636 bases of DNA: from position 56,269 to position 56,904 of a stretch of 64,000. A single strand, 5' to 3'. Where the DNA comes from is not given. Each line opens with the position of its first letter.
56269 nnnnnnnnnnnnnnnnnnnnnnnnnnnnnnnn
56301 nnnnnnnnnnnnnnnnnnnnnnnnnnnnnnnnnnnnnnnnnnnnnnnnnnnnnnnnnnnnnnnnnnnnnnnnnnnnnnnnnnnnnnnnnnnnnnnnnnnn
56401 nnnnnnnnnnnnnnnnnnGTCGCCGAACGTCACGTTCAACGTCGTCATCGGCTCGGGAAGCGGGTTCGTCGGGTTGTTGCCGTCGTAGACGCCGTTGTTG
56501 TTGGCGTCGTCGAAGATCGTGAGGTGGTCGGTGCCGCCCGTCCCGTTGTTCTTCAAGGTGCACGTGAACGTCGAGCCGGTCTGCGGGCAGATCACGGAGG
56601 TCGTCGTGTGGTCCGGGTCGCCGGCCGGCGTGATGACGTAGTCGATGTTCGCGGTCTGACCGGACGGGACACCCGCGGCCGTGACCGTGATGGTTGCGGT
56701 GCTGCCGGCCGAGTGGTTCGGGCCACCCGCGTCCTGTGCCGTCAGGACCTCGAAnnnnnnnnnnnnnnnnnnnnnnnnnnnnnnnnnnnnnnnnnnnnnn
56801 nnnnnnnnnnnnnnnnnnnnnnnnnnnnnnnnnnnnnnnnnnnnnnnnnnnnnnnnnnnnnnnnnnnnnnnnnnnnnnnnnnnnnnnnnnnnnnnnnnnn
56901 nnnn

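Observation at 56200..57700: Repeated Cys-pair plus D-D-x-x-x-N-G modules in the N-terminal halves of the giant proteins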

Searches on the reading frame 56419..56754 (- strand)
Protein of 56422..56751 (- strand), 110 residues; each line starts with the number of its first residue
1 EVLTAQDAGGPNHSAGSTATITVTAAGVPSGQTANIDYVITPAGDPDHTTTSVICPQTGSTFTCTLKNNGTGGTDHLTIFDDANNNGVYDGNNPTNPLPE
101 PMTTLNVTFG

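Call 16: search_protein_families(library=pfam, max_evalue=10, proteins=[window:56422-56751:-])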
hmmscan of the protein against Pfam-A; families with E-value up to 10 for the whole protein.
seq(110 aa): 1 family
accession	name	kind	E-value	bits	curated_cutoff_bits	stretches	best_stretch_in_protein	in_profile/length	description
PF14230.11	DUF4333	-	0.27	12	27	1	53-72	42-66/78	Domain of unknown function (DUF4333)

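Call 19: find_homologous_proteins(query=A1, max_evalue=0.001)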
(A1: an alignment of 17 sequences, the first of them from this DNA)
Query A1 (17 sequences): 3622 candidates shared short words with the query, none scored E <= 0.001.

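Call 21: search_solved_structures(query=A1, max_evalue=10, show_alignments=2)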
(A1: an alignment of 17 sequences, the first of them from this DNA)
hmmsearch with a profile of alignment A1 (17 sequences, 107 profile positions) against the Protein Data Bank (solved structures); distinct sequences matched with E-value up to 10: 0.

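Call 26: search_protein_representatives(alignment_id=A1)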
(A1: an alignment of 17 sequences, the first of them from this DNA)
Query: 17 sequences, 107 profile positions. Proteins with E-value up to 0.001 (for the whole library): 127; up to 1e-10: 32; up to 1e-30: 6. The best 127 are listed.
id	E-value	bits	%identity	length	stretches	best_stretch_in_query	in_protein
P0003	5.2e-101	348.4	-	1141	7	2-106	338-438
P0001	3.1e-91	317.0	-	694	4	2-106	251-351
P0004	3.8e-80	281.4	-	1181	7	2-106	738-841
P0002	3.4e-77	271.9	-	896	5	2-106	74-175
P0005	2.4e-41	156.5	-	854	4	2-107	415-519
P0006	5.4e-33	129.7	-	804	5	3-103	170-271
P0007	2.7e-30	121.0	-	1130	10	2-101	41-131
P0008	1.1e-26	109.5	-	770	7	3-104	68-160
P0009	1.2e-25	106.1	-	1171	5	3-107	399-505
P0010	1.1e-24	103.0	-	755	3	3-106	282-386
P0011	2.6e-23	98.5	-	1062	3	8-106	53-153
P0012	1.2e-20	89.9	-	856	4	20-96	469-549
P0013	1.5e-18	83.2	-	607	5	2-104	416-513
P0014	2.1e-18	82.8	-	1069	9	3-103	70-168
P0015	7.5e-17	77.8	-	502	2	2-106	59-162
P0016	3.7e-16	75.6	-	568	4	2-103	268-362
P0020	4.3e-14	68.9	-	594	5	6-104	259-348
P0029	1.0e-11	61.3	-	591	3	2-105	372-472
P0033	1.5e-10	57.5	-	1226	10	2-103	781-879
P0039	4.9e-10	55.9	-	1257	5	3-100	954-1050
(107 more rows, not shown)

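Call 28: predict_structure(alignment_id=A1)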
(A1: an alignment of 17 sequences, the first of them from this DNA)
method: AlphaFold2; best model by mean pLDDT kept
length: 110 residues; sequences in the alignment: 17
mean_pLDDT: 90.8   pTM: 0.83
mean pLDDT of the five models: 90.8, 89.7, 88.3, 86.1, 82.8
residues with pLDDT >= 90: 72; 70-90: 36; 50-70: 2; < 50: 0
segments of 3 or more residues with pLDDT < 50: none
pLDDT, mean of each block of 10 residues (from residue 1): 94 92 94 93 84 93 92 93 91 76 94
secondary structure, 60 per line:
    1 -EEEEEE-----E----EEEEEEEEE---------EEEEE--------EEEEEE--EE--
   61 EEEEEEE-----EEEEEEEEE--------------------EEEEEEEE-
elements in order: E2-7 E18-26 E36-40 E49-54 E61-67 E73-81 E102-109

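Call 31: fold_search(model_id=the predicted structure, library=pdb)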
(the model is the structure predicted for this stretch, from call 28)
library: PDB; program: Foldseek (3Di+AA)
matches with E <= 10: 1896; with E <= 0.001: 0
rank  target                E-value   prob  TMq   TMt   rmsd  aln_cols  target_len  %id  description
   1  8rrs_B                1.3e-02  1.00  0.66  0.59   4.3       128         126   13  Structure of mouse RyR2 solubilised in detergent in open state in complex with Ca2+, ATP, caffeine and Nb9657. (released 2024-10-09)
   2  6war_B                2.2e-02  1.00  0.58  0.54   5.3       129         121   12  Crystal structure of the MERS-CoV RBD bound by the neutralizing single-domain antibody MERS VHH-55 (released 2020-04-08)
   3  6qay_MODEL_1_A        2.2e-02  0.98  0.47  0.45   5.8       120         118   10  Structural investigation of the TasA anchoring protein TapA from Bacillus subtilis (released 2020-01-29)
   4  8gy5_Q                2.6e-02  0.98  0.47  0.47   4.7       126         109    9  High-resolution structure of the cemiplimab Fab in complex with PD-1 (released 2023-10-04)
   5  6c5w_C                2.7e-02  1.00  0.64  0.61   4.1       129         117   10  Crystal structure of the mitochondrial calcium uniporter (released 2018-07-11)
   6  6hqc                  2.7e-02  0.99  0.50  0.48   5.8       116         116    9  Structural investigation of the TasA anchoring protein TapA from Bacillus subtilis (released 2019-10-09)
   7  7up9_H                2.9e-02  1.00  0.61  0.57   5.9       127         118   12  Prefusion-stabilized Nipah virus fusion protein complexed with Fab 2D3 (released 2023-03-29)
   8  6s7t_G                2.9e-02  0.97  0.46  0.16   5.3       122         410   12  Cryo-EM structure of human oligosaccharyltransferase complex OST-B (released 2019-12-18)
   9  8vgh_F                3.1e-02  1.00  0.62  0.36   6.0       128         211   12  CryoEM structure of tryptase in complex with wild type anti-tryptase Fab E104.v1 (released 2024-10-30)
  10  6xxn_H                3.1e-02  0.99  0.53  0.48   5.6       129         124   13  Crystal structure of NB7, a nanobody targeting prostate specific membrane antigen (released 2020-06-10)
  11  8sx3_H                3.2e-02  0.98  0.52  0.46   7.7       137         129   12  10E8-GT10.2 immunogen in complex with human Fab 10E8 and mouse Fab W6-10 (released 2024-05-22)
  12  8jza                  3.8e-02  1.00  0.58  0.51   7.4       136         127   11  Crystal structure of single domain antibody kt75 of human Thyroglobulin (released 2024-07-10)
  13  6war_F                4.0e-02  0.99  0.58  0.54   5.3       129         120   12  Crystal structure of the MERS-CoV RBD bound by the neutralizing single-domain antibody MERS VHH-55 (released 2020-04-08)
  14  5mkd_A                4.0e-02  0.92  0.42  0.39   5.7       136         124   15  Crystal structure of Bacillus subtilis Ywea (released 2017-01-25)
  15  3qxt_A                4.2e-02  0.99  0.57  0.52   5.2       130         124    9  Structure of an Anti-Methotrexate CDR1-3 Graft VHH Antibody in Complex with Methotrexate (released 2011-07-06)
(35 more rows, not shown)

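Call 32: search_protein_families(library=pfam, max_evalue=0.01, proteins=[P0006, P0007, P0012, P0013, P0014, P0016, P0020, P0029, P0033, P0039])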
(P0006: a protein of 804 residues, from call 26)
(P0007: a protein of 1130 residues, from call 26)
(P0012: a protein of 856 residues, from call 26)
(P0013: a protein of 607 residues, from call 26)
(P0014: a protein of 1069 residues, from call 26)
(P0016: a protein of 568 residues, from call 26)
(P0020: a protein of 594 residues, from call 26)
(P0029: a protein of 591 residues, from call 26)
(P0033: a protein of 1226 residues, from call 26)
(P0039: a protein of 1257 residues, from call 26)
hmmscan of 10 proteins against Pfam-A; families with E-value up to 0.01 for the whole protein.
P0006 (804 aa): 0 families

P0007 (1130 aa): 4 families
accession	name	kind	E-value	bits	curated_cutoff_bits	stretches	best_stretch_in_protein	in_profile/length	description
PF20009.4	GEVED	-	2.1e-17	64.2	24.4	0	826-909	4-70/78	GEVED domain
PF23657.1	DUF7151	-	5.7e-09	36.2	27.2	0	414-431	21-38/46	Domain of unknown function (DUF7151)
PF00467.35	KOW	-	2e-05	24.6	22.3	0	279-291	6-18/32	KOW motif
PF17210.9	SdrD_B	-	0.0046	17.6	29.7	0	520-544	7-31/112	SdrD B-like domain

P0012 (856 aa): 4 families
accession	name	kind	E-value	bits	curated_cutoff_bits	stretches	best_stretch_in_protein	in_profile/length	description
PF02369.22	Big_1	-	8.5e-23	80.7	34.9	2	586-642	18-73/93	Bacterial Ig-like domain (group 1)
PF17789.7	MG4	-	2e-06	28.3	24.7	0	588-636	17-61/95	Macroglobulin domain MG4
PF23657.1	DUF7151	-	0.001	19.4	27.2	0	289-310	21-42/46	Domain of unknown function (DUF7151)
PF20615.3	DUF6802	-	0.0044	17.4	27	0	389-418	38-64/102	Family of unknown function (DUF6802)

P0013 (607 aa): 3 families
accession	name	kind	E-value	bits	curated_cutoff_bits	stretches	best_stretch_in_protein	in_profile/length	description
PF20009.4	GEVED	-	3.5e-07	31.4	24.4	0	181-245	2-49/78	GEVED domain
PF17210.9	SdrD_B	-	6e-05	23.7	29.7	0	78-95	6-23/112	SdrD B-like domain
PF02368.24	Big_2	-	0.0086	16.4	22.8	0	413-450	1-39/79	Bacterial Ig-like domain (group 2)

P0014 (1069 aa): 11 families
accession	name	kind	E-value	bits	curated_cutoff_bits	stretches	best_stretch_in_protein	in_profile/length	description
PF02369.22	Big_1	-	1.4e-44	150.5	34.9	7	83-159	17-89/93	Bacterial Ig-like domain (group 1)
PF16640.11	Big_3_5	-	5.5e-16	59.3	35.5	2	76-149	5-69/88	Bacterial Ig-like domain (group 3)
PF09912.14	DUF2141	-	9.5e-14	51.7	24.4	0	601-644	35-78/112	Uncharacterized protein conserved in bacteria (DUF2141)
PF17789.7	MG4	-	1.3e-07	32.2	24.7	0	683-748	25-79/95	Macroglobulin domain MG4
PF20598.4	DUF6795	-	1.6e-07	32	27.4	0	89-131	3-40/103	Domain of unknown function (DUF6795)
PF10670.15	DUF4198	-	4.4e-07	30.7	34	0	892-955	136-194/209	Domain of unknown function (DUF4198)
PF13115.11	YtkA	-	0.00011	23.2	25.9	0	664-700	14-47/85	YtkA-like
PF17525.8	DUF5447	-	0.0014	19.6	27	0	680-700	75-95/96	Lysogeny maintenance protein PflM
PF19134.6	DUF5817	-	0.0014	18.9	31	0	114-156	4-46/57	Domain of unknown function (DUF5817)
PF13577.12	SnoaL_4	-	0.0022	18.4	24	0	448-496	44-84/126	SnoaL-like domain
PF13740.12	ACT_6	-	0.0023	18.3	23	0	289-314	12-37/76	ACT domain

P0016 (568 aa): 3 families
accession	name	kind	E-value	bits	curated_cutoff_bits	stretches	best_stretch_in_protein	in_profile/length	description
PF02369.22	Big_1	-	9.8e-11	42.1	34.9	2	183-247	18-85/93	Bacterial Ig-like domain (group 1)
PF09912.14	DUF2141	-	5.9e-06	26.6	24.4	0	315-352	35-72/112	Uncharacterized protein conserved in bacteria (DUF2141)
PF20009.4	GEVED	-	0.0031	18.7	24.4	0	338-385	2-44/78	GEVED domain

P0020 (594 aa): 4 families
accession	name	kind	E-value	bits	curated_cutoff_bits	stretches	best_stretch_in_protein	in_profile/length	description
PF02369.22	Big_1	-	1.1e-20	73.9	34.9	3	156-231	2-81/93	Bacterial Ig-like domain (group 1)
PF16640.11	Big_3_5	-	4.6e-05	24.3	35.5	1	158-229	1-68/88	Bacterial Ig-like domain (group 3)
PF13115.11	YtkA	-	0.00023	22.2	25.9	0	156-198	9-48/85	YtkA-like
PF13620.12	CarboxypepD_reg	-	0.00043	21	32.3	1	173-228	2-54/82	Carboxypeptidase regulatory-like domain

P0029 (591 aa): 6 families
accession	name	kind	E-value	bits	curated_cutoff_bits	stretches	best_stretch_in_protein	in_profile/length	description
PF02369.22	Big_1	-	3e-25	88.6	34.9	3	281-344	17-80/93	Bacterial Ig-like domain (group 1)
PF10670.15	DUF4198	-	1.4e-08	35.6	34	1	263-331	125-196/209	Domain of unknown function (DUF4198)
PF11896.14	GlgE_dom_N_S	-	4.9e-06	27.4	25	0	278-345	22-89/179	Alpha-1,4-glucan:maltose-1-phosphate maltosyltransferase, domain N/S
PF17789.7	MG4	-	0.0004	21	24.7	0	291-333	25-64/95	Macroglobulin domain MG4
PF20598.4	DUF6795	-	0.00052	20.7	27.4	0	285-329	1-44/103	Domain of unknown function (DUF6795)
PF16640.11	Big_3_5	-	0.0046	17.9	35.5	0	271-342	2-67/88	Bacterial Ig-like domain (group 3)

P0033 (1226 aa): 9 families
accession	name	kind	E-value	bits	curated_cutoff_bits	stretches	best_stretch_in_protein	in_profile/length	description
PF02369.22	Big_1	-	8.4e-98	321.1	34.9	10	781-862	3-85/93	Bacterial Ig-like domain (group 1)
PF09134.16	Invasin_D3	-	9.1e-40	135.6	33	8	780-854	5-79/98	Invasin, domain 3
PF16640.11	Big_3_5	-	9.8e-21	74.6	35.5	4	470-540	2-68/88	Bacterial Ig-like domain (group 3)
PF17789.7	MG4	-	1.1e-16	61.2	24.7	0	486-527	20-60/95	Macroglobulin domain MG4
PF09912.14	DUF2141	-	1.1e-16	61.1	24.4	0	831-875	36-82/112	Uncharacterized protein conserved in bacteria (DUF2141)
PF13620.12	CarboxypepD_reg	-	3.5e-10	40.5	32.3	0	691-763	2-70/82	Carboxypeptidase regulatory-like domain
PF18565.7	Glyco_hydro2_C5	-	9.7e-09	35.5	32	0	173-216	19-64/103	Glycoside hydrolase family 2 C-terminal domain 5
PF17210.9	SdrD_B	-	0.00057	20.5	29.7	0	643-659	7-23/112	SdrD B-like domain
PF05688.17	BIg21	-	0.0061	17.5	27.4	0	799-863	6-70/109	Bacterial Immunoglobulin-like 21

P0039 (1257 aa): 3 families
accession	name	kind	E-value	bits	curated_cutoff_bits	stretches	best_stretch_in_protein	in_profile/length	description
PF02369.22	Big_1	-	1.4e-12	48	34.9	1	851-933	2-84/93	Bacterial Ig-like domain (group 1)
PF17789.7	MG4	-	3e-07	31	24.7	0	869-935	17-78/95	Macroglobulin domain MG4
PF00630.25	Filamin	-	4e-05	24.8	26.9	0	857-923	12-75/93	Filamin/ABP280 repeat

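Call 43: search_protein_families(library=pfam, alignment_id=A3, max_evalue=0.01)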
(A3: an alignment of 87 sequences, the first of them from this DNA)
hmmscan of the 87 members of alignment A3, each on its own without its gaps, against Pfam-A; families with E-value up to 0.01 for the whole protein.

A. member 1, seq(112 aa): 0 families

B. families by the number of members that match (of 87 scanned): 23 families
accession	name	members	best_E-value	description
PF02369.22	Big_1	42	1.3e-13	Bacterial Ig-like domain (group 1)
PF09134.16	Invasin_D3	20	1.3e-08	Invasin, domain 3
PF16640.11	Big_3_5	17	8e-09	Bacterial Ig-like domain (group 3)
PF17789.7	MG4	5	0.00025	Macroglobulin domain MG4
PF13620.12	CarboxypepD_reg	4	1.3e-05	Carboxypeptidase regulatory-like domain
PF24107.1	DUF7382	4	0.00081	Domain of unknown function (DUF7382)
PF10670.15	DUF4198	3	0.0001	Domain of unknown function (DUF4198)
PF00630.25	Filamin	3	0.0013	Filamin/ABP280 repeat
PF11974.14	bMG3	2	0.00046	Bacterial alpha-2-macroglobulin MG3 domain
PF13115.11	YtkA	2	0.007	YtkA-like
PF02368.24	Big_2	1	0.00034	Bacterial Ig-like domain (group 2)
PF02770.24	Acyl-CoA_dh_M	1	0.00072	Acyl-CoA dehydrogenase, middle domain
PF20598.4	DUF6795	1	0.0011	Domain of unknown function (DUF6795)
PF07210.18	DUF1416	1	0.0017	Protein of unknown function (DUF1416)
PF17957.7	Big_7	1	0.0039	Bacterial Ig domain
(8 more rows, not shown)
